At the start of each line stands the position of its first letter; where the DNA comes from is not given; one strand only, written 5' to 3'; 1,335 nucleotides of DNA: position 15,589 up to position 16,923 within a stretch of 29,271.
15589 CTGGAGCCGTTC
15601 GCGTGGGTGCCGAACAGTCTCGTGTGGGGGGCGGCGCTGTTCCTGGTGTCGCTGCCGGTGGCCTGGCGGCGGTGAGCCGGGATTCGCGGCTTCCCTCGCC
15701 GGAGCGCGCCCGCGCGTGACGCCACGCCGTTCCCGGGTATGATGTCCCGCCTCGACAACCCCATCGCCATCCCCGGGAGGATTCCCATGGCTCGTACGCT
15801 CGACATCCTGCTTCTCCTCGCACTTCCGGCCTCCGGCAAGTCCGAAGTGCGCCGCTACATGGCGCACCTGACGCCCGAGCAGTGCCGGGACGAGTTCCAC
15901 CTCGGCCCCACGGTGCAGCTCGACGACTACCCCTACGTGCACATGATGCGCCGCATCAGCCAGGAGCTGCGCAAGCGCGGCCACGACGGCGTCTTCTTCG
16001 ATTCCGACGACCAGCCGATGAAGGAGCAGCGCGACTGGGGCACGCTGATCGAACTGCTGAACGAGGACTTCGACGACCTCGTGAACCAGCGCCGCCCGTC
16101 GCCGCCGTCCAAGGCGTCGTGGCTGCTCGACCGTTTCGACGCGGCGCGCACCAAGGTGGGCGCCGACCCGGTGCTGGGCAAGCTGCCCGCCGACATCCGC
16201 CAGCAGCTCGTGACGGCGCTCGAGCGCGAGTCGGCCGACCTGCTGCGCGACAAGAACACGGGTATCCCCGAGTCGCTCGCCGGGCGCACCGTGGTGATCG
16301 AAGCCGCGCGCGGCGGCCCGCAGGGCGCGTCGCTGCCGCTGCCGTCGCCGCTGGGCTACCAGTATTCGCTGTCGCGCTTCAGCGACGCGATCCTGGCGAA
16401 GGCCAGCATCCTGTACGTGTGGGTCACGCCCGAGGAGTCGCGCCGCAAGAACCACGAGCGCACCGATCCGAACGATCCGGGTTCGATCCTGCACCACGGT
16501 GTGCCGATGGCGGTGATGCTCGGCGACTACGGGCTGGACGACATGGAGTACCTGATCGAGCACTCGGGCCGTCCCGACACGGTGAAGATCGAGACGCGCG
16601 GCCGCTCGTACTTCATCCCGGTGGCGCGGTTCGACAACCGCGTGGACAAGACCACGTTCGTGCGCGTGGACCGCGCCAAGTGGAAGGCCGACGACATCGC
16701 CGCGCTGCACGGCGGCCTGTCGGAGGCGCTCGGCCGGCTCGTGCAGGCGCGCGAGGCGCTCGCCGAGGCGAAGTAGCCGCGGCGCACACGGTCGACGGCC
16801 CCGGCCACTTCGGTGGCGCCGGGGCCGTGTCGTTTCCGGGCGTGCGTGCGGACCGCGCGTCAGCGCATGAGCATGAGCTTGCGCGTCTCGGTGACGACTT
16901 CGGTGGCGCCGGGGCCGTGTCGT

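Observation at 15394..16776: Orphan P-loop kinase-like protein (6-phosphofructo-2-kinase-like motifs) with an upstream mini membrane ORF, embedded among secreted-protein genes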

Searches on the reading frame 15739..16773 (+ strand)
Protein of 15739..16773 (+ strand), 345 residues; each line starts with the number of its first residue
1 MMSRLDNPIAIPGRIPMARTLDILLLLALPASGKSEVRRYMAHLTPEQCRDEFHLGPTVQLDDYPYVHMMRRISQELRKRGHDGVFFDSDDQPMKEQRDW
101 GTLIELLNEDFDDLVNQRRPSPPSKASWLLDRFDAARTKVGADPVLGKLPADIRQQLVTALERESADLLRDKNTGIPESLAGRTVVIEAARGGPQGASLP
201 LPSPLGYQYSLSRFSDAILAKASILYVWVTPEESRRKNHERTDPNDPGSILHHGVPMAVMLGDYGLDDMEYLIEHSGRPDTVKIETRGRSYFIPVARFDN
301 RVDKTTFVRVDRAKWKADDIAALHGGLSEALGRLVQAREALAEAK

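Call 3: search_protein_families(library=pfam, proteins=[window:15739-16773:+], max_evalue=10)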
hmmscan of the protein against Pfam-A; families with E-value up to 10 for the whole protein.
window:15739-16773:+ (345 aa): 1 family
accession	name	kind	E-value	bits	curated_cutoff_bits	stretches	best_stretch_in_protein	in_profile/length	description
PF14658.12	EF-hand_9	-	0.015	16.2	37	1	13-71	13-65/66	EF-hand domain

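Call 4: search_protein_families(library=ncbifam, proteins=[window:15739-16773:+], max_evalue=10)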
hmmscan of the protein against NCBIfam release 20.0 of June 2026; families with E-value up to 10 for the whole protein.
window:15739-16773:+ (345 aa): 0 families

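Call 5: search_solved_structures(query=window:15739-16773:+, max_evalue=10, show_alignments=3)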
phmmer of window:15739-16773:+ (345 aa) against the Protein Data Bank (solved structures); distinct sequences matched with E-value up to 10: 2.
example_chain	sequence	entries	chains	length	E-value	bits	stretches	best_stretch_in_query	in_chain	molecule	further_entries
4awl_A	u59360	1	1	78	0.52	12.4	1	38-104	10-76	NUCLEAR TRANSCRIPTION FACTOR Y SUBUNIT ALPHA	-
3jy6_A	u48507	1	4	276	0.66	12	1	60-123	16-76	Transcriptional regulator, LacI family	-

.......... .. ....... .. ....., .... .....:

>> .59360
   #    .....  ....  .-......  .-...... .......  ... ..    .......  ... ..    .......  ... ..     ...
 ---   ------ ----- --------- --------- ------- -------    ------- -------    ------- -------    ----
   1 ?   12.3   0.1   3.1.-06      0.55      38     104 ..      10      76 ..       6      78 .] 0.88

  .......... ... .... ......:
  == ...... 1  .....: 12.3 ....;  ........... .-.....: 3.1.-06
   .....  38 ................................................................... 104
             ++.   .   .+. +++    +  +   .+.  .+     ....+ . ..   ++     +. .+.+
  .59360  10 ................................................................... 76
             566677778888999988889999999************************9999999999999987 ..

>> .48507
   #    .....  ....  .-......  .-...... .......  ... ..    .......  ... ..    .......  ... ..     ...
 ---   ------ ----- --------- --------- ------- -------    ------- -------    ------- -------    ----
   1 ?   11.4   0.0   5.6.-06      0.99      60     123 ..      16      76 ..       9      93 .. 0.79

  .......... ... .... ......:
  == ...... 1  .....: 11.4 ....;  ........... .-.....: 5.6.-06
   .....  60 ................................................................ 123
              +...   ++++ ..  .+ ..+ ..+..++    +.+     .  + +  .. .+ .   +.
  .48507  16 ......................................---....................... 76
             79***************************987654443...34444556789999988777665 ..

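Call 6: find_homologous_proteins(query=window:15739-16773:+, max_evalue=0.001)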
Query window:15739-16773:+ (345 aa): 3721 proteins with E <= 0.001 among 8000 candidates; the best 120 are listed.
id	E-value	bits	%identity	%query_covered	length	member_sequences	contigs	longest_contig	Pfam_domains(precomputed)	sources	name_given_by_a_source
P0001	1.5e-214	729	98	95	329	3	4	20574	-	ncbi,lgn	-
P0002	3.6e-193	659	88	94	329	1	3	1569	-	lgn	-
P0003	9.0e-175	599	81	92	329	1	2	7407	-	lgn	-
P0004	1.4e-174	598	80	91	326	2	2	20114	-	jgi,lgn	-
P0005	1.6e-174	598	80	94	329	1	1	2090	-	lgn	-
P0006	2.9e-174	597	81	88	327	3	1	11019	-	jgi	jgi:hypothetical protein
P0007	3.4e-173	593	78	90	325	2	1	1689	-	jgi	jgi:hypothetical protein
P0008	7.4e-173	592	79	90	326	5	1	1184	-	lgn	-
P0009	9.2e-172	589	79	89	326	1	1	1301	-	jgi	jgi:hypothetical protein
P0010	9.6e-172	589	79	91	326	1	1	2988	-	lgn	-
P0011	1.3e-171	588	80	92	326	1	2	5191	-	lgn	-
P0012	1.6e-171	588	78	91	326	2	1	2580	-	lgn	-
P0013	1.8e-171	588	80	89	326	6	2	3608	-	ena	-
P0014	3.1e-171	587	79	88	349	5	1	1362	-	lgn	-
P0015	1.3e-170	585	79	89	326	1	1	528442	-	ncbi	-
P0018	3.2e-170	584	77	91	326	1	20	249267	-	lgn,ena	-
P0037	3.3e-167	574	75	94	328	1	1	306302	-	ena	-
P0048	2.7e-166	571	78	89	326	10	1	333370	-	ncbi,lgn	ncbi:MAG: hypothetical protein U0704_06210 [Candidatus Eisenbacteria bacterium]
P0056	1.4e-165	568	76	94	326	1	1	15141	-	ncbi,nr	ncbi:MAG: hypothetical protein HZC42_15880 [Candidatus Eisenbacteria bacterium]|nr:hypothetical prot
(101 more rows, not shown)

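Call 7: search_protein_families(library=padloc, proteins=[window:15739-16773:+], max_evalue=10)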
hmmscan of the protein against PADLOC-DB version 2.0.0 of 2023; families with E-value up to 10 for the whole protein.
window:15739-16773:+ (345 aa): 0 families

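Call 8: search_protein_families(library=phrogs, proteins=[window:15739-16773:+], max_evalue=10)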
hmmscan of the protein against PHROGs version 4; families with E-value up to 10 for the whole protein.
window:15739-16773:+ (345 aa): 0 families

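Call 13: find_encoding_contigs(protein=P0015, flank=6000, max_places=3)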
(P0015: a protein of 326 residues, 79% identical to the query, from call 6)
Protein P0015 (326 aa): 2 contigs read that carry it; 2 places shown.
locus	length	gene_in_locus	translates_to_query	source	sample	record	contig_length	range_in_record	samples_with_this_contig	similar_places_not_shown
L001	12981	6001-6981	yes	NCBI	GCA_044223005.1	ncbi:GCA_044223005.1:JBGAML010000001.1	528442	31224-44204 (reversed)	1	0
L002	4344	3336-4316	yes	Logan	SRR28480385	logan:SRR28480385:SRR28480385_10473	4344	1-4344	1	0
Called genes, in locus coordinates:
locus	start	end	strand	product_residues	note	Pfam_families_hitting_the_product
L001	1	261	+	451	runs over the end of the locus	PF00291:PALP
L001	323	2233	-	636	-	PF01435:Peptidase_M48, PF05099:TerB (faint)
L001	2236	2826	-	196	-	PF04011:LemA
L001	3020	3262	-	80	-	-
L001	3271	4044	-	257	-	-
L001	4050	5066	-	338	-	PF01266:DAO (faint), PF03486:HI0933_like (faint), PF07992:Pyr_redox_2, PF12831:FAD_oxidored (faint), PF13738:Pyr_redox_3, PF13434:Lys_Orn_oxgnase (weak), PF00070:Pyr_redox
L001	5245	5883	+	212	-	-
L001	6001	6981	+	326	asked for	-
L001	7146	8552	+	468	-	PF00365:PFK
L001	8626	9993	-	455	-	PF06123:CreD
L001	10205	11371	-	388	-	-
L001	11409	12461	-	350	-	PF04371:PAD_porph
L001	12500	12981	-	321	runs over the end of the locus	PF00795:CN_hydrolase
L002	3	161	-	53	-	?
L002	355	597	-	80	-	-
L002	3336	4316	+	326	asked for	-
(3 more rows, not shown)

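Call 14: find_encoding_contigs(protein=P0048, flank=6000, max_places=2)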
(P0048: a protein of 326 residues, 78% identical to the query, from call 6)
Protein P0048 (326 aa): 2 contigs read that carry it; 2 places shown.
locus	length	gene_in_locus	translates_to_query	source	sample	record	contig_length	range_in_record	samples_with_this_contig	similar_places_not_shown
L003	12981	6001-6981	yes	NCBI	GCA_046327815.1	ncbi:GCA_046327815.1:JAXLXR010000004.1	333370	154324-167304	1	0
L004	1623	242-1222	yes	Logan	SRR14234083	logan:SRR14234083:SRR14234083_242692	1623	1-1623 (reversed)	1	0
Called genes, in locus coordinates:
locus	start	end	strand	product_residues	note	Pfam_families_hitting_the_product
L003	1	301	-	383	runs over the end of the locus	PF00437:T2SSE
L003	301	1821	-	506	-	PF05157:MshEN, PF00437:T2SSE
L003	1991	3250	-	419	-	PF00144:Beta-lactamase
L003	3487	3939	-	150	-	PF02639:DUF188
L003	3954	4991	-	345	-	PF03486:HI0933_like (faint), PF07992:Pyr_redox_2, PF12831:FAD_oxidored (faint), PF13738:Pyr_redox_3, PF00070:Pyr_redox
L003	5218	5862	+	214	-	-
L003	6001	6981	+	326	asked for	-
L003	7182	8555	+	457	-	PF00365:PFK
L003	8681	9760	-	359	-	PF04371:PAD_porph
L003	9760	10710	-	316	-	PF00795:CN_hydrolase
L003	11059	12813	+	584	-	PF28492:Beta_helix_4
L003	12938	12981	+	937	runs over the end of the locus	PF13620:CarboxypepD_reg, PF13715:CarbopepD_reg_2 (weak), PF07715:Plug, PF14905:OMP_b-brl_3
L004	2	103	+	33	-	?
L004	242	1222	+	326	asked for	-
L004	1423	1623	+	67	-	?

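Call 15: find_encoding_contigs(protein=P0037, flank=6000, max_places=2)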
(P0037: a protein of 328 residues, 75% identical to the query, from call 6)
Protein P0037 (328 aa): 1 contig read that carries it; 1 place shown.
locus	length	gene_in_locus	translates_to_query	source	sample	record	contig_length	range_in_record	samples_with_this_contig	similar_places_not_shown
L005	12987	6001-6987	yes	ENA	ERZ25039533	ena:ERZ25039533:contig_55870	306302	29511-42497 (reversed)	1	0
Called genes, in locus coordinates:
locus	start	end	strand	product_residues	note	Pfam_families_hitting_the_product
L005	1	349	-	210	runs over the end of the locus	-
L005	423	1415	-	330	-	PF00144:Beta-lactamase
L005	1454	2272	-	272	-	-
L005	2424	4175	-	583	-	PF13088:BNR_2 (faint), PF02012:BNR (faint), PF13860:FlgD_ig (weak)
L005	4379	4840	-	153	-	-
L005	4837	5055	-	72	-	-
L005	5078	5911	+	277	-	PF02146:SIR2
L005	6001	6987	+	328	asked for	-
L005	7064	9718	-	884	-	PF00069:Pkinase, PF01636:APH (faint), PF03109:ABC1 (faint), PF07714:PK_Tyr_Ser-Thr, PF26550:Tricorn_2nd (faint), PF26549:Tricorn_N, PF07676:PD40, PF26549:Tricorn_N, +1 more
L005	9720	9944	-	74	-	-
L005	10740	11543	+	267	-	PF13860:FlgD_ig (weak)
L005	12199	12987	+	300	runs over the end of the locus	PF14371:DUF4412 (faint)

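Call 16: find_encoding_contigs(protein=P0018, flank=6000, max_places=2)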
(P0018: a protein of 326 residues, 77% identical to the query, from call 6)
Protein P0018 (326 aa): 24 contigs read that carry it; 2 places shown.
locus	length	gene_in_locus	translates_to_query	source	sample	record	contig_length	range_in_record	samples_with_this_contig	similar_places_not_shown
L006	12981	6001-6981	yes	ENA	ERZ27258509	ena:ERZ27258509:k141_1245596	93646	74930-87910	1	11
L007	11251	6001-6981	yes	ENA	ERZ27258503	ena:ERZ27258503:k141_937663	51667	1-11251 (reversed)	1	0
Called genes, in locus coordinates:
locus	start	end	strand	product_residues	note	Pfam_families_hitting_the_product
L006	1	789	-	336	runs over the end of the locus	PF13860:FlgD_ig (weak)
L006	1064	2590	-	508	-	PF07690:MFS_1, PF00854:PTR2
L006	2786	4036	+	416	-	PF05343:Peptidase_M42 (faint), PF01546:Peptidase_M20, PF07687:M20_dimer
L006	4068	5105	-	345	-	PF01266:DAO (faint), PF03486:HI0933_like (faint), PF07992:Pyr_redox_2, PF12831:FAD_oxidored (weak), PF13450:NAD_binding_8 (faint), PF13738:Pyr_redox_3, PF13434:Lys_Orn_oxgnase (weak), PF00070:Pyr_redox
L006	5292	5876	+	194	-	PF02276:CytoC_RC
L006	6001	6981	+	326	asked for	-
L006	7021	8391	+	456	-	PF00365:PFK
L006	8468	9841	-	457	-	PF06123:CreD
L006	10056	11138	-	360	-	PF04371:PAD_porph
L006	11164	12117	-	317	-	PF00795:CN_hydrolase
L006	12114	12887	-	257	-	PF00034:Cytochrom_C, PF13442:Cytochrome_CBB3, PF00034:Cytochrom_C, PF13442:Cytochrome_CBB3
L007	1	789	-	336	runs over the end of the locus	PF13860:FlgD_ig (weak)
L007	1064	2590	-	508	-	PF07690:MFS_1, PF00854:PTR2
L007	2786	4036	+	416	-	PF05343:Peptidase_M42 (faint), PF01546:Peptidase_M20, PF07687:M20_dimer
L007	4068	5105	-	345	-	PF01266:DAO (faint), PF03486:HI0933_like (faint), PF07992:Pyr_redox_2, PF12831:FAD_oxidored (weak), PF13450:NAD_binding_8 (faint), PF13738:Pyr_redox_3, PF13434:Lys_Orn_oxgnase (weak), PF00070:Pyr_redox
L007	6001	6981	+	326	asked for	-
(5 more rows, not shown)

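Call 23: find_encoding_contigs(protein=P0001, flank=8000, max_places=4)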
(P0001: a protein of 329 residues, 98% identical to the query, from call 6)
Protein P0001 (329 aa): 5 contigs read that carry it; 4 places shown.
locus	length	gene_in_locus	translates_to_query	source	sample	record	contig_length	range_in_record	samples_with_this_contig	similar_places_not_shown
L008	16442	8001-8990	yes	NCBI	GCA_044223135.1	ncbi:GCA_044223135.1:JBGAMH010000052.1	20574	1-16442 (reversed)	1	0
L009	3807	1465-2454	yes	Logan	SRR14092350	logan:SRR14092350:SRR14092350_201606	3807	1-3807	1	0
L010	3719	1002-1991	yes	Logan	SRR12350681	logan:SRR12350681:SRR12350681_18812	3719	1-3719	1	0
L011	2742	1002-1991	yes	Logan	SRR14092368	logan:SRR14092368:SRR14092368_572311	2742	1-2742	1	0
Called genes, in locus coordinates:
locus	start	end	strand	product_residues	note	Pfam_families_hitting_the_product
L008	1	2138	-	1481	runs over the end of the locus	PF07705:CARDB (faint), PF13860:FlgD_ig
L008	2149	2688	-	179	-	-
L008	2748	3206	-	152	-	-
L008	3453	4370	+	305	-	PF00756:Esterase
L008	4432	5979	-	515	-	PF07690:MFS_1, PF00854:PTR2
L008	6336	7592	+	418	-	PF01546:Peptidase_M20, PF07687:M20_dimer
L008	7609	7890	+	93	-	-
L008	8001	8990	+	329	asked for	-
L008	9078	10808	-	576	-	PF13088:BNR_2 (faint), PF02012:BNR (faint), PF13860:FlgD_ig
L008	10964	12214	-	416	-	-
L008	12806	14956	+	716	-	PF22842:Pel9A-like_beta_helix (weak), PF13860:FlgD_ig (weak)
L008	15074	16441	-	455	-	?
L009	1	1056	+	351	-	?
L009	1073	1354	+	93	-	-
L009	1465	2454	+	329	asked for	-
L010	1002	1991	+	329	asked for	-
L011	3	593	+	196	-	?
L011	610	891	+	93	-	-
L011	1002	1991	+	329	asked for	-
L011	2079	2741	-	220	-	?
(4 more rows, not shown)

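Call 24: search_protein_representatives(protein=window:15787-16773:+)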
Query: 329 residues. Proteins with E-value up to 0.001 (for the whole library): 391; up to 1e-10: 279; up to 1e-30: 145. The best 150 are listed.
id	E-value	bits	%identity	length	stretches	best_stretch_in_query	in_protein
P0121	7.7e-122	422.6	62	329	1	2-323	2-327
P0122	4.0e-110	384.1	77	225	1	1-225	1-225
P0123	1.8e-107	375.4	57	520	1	1-318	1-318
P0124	1.8e-105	368.8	54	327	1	1-318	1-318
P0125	8.9e-101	353.4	55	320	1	1-316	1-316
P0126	1.6e-92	326.3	50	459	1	5-313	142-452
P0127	2.1e-92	325.8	49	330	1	3-320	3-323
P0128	7.2e-92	324.1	52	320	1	2-318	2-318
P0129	1.8e-91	322.8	53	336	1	2-317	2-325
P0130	3.5e-91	321.8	48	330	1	5-323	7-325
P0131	9.5e-91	320.4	49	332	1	4-322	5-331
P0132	1.4e-90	319.9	54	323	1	5-325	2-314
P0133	4.9e-89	314.8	49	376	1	3-318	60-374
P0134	7.6e-89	314.2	49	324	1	1-319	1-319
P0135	2.3e-86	306.0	50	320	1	3-315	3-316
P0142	1.6e-80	286.8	44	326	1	2-323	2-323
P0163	8.3e-65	235.2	44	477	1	6-314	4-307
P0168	3.9e-63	229.7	39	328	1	5-321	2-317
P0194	3.7e-50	187.0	80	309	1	1-106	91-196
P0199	1.4e-48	181.8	44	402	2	5-224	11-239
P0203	9.4e-48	179.1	47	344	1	91-294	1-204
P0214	2.4e-44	167.9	34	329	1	7-325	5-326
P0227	2.2e-40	154.9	47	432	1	2-172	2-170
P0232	8.1e-39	149.8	69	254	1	4-106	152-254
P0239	4.0e-37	144.2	64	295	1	1-105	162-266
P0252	7.1e-34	133.5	32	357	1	8-308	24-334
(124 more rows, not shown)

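Call 25: find_encoding_contigs(protein=P0003, flank=6000, max_places=3)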
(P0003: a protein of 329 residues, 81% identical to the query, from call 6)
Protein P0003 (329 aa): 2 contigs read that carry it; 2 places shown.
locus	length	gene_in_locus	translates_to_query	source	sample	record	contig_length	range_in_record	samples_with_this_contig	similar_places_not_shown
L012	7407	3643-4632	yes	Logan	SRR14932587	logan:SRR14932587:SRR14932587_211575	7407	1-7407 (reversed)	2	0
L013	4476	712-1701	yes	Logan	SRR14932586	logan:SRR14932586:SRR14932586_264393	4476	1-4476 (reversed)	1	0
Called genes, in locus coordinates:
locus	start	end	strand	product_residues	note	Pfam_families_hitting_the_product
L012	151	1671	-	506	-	PF07690:MFS_1, PF00854:PTR2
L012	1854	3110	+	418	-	PF01546:Peptidase_M20, PF07687:M20_dimer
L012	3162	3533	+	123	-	-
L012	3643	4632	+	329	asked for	-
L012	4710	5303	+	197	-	-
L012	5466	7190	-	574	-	PF13860:FlgD_ig (weak)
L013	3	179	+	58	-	?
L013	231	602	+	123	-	-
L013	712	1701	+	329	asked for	-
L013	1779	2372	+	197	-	-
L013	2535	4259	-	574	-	PF13860:FlgD_ig (weak)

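Call 28: search_solved_structures(query=A4, max_evalue=10, show_alignments=4)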
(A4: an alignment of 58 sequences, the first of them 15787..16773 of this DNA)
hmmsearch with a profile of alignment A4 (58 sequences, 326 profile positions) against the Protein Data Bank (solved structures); distinct sequences matched with E-value up to 10: 9.
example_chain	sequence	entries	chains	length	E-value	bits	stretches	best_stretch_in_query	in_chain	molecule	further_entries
3lw7_A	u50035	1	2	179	0.11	14.7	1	5-31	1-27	Adenylate kinase related protein (AdkA-like)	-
9drz_A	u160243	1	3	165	0.18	13.9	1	6-33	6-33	p-loop containing nucleoside triphosphatehydrolase protein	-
3h0k_A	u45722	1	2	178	0.28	13.3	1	6-31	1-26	UPF0200 protein SSO1041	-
9d8a_A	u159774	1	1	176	0.39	12.9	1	6-29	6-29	Rhizopus azygosporus Kinase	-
9jix_A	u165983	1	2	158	1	11.4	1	7-32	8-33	De Novo Designed ATPase, PL2x4_2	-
3mrs_A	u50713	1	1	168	1.3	11.2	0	91-153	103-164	Shikimate kinase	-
1zuh_A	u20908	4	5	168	1.3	11.1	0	91-153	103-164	Shikimate kinase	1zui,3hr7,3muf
3a71_A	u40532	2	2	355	1.7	10.7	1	162-200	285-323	Exo-arabinanase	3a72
3n2e_A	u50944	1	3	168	2.3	10.3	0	91-153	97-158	Shikimate kinase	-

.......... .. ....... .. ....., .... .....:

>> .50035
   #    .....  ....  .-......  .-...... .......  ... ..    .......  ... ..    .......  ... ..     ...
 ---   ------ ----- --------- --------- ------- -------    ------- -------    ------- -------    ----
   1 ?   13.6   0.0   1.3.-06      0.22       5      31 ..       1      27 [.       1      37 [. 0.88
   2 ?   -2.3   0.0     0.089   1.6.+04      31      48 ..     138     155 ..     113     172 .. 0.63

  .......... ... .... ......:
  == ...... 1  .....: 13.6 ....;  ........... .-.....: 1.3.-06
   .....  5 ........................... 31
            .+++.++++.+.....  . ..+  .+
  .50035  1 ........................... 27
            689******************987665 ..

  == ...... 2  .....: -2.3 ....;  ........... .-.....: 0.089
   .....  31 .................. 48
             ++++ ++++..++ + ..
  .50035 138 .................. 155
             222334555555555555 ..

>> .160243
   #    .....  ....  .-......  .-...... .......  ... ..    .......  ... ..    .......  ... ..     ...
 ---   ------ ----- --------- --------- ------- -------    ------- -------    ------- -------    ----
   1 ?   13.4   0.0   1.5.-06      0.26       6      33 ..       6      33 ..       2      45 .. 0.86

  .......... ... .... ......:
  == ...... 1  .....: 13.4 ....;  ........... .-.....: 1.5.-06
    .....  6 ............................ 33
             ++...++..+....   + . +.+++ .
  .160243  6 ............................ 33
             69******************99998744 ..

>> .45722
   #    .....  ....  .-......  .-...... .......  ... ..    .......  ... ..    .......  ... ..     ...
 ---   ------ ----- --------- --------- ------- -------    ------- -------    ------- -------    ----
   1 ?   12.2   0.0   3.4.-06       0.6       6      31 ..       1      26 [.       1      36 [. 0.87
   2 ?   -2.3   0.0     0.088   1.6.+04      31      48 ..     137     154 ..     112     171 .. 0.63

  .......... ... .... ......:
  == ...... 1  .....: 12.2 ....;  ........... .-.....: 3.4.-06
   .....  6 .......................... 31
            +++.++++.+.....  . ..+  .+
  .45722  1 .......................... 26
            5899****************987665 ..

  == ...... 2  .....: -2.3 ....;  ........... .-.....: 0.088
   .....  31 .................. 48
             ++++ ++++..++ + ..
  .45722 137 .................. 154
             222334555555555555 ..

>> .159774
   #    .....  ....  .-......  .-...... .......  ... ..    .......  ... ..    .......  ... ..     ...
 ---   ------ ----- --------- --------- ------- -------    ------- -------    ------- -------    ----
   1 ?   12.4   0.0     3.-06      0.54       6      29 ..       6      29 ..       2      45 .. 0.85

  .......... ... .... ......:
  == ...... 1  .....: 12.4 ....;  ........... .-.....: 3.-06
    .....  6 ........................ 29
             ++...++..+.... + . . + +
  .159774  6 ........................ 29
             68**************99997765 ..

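Call 29: search_protein_families(library=pfam, alignment_id=A4, max_evalue=1)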
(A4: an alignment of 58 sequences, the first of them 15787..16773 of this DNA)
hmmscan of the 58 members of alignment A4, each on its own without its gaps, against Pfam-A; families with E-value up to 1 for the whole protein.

A. member 1, window:15787-16773:+ (329 aa): 0 families

B. families by the number of members that match (of 58 scanned): 21 families
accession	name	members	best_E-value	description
PF13238.12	AAA_18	4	0.0011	AAA domain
PF12705.13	PDDEXK_1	3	0.053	PD-(D/E)XK nuclease superfamily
PF13671.12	AAA_33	3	0.056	AAA domain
PF04965.19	GPW_gp25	2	0.049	Baseplate wedge protein gp25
PF08433.16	KTI12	2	0.18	Chromatin associated protein KTI12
PF24383.1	DUF7539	1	0.031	Family of unknown function (DUF7539)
PF13401.12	AAA_22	1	0.035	AAA domain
PF13191.12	AAA_16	1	0.047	AAA ATPase domain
PF14284.11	PcfJ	1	0.054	PcfJ-like protein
PF23197.1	IG_AIR9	1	0.068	AIR9 A9 domain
PF15138.11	Syncollin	1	0.12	Syncollin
PF01248.31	Ribosomal_L7Ae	1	0.12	Ribosomal protein L7Ae/L30e/S12e/Gadd45 family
PF17758.7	Prot_ATP_ID_OB_N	1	0.13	Proteasomal ATPase OB N-terminal domain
PF09059.15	TyeA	1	0.17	TyeA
PF04422.18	FrhB_FdhB_N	1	0.18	Coenzyme F420 hydrogenase/dehydrogenase, beta subunit N-term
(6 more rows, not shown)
